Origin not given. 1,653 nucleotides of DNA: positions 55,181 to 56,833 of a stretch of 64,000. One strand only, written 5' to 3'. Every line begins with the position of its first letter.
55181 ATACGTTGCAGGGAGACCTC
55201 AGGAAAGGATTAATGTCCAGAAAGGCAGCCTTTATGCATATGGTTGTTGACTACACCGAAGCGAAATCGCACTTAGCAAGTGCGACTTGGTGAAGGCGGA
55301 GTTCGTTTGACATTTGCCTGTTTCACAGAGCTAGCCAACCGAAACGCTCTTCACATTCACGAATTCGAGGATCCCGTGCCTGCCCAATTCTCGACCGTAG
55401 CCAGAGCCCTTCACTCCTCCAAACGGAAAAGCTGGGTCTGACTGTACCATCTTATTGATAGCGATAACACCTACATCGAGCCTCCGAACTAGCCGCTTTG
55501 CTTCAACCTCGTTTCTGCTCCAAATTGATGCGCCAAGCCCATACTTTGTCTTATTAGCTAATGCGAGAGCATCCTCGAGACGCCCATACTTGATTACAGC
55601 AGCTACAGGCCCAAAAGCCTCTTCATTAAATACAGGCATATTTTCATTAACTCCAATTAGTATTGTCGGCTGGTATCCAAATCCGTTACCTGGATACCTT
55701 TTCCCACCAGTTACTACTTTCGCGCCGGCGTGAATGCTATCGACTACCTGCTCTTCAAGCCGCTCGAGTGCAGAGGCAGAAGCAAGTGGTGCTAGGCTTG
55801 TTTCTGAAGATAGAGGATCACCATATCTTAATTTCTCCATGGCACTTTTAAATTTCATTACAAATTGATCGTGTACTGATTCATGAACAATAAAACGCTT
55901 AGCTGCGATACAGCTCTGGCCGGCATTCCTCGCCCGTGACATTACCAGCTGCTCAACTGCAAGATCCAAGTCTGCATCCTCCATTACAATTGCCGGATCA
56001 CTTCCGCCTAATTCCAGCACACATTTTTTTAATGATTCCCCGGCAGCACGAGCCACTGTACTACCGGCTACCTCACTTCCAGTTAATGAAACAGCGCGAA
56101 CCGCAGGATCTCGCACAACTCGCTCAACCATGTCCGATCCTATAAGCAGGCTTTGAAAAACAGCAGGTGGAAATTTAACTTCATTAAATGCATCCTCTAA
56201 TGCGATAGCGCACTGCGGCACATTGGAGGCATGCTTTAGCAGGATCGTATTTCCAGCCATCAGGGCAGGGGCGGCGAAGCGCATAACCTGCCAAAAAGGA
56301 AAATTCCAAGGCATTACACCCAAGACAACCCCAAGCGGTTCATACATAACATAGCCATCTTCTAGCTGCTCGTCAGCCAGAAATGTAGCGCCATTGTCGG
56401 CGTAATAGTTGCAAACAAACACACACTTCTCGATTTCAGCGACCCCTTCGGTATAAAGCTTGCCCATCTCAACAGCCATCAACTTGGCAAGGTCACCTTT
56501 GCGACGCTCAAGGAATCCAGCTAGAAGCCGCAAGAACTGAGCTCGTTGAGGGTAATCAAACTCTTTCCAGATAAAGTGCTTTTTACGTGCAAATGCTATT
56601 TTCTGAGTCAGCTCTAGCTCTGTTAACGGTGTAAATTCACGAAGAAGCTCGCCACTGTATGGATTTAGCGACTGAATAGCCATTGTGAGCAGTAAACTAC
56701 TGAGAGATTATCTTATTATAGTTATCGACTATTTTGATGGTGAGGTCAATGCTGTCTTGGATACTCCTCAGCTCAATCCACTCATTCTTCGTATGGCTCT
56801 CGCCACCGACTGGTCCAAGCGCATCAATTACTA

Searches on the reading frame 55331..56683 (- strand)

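Call 77: search_protein_families(library=pfam, proteins=[window:55331-56683:-], max_evalue=0.001)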
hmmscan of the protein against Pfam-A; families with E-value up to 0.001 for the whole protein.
window:55331-56683:- (450 aa): 2 families
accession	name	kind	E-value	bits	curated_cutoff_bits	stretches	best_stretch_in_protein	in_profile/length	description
PF00171.27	Aldedh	-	1.9e-135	452.4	23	1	3-447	9-461/461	Aldehyde dehydrogenase family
PF05893.19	LuxC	-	0.00088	18.7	21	0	108-284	80-261/401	Acyl-CoA reductase (LuxC)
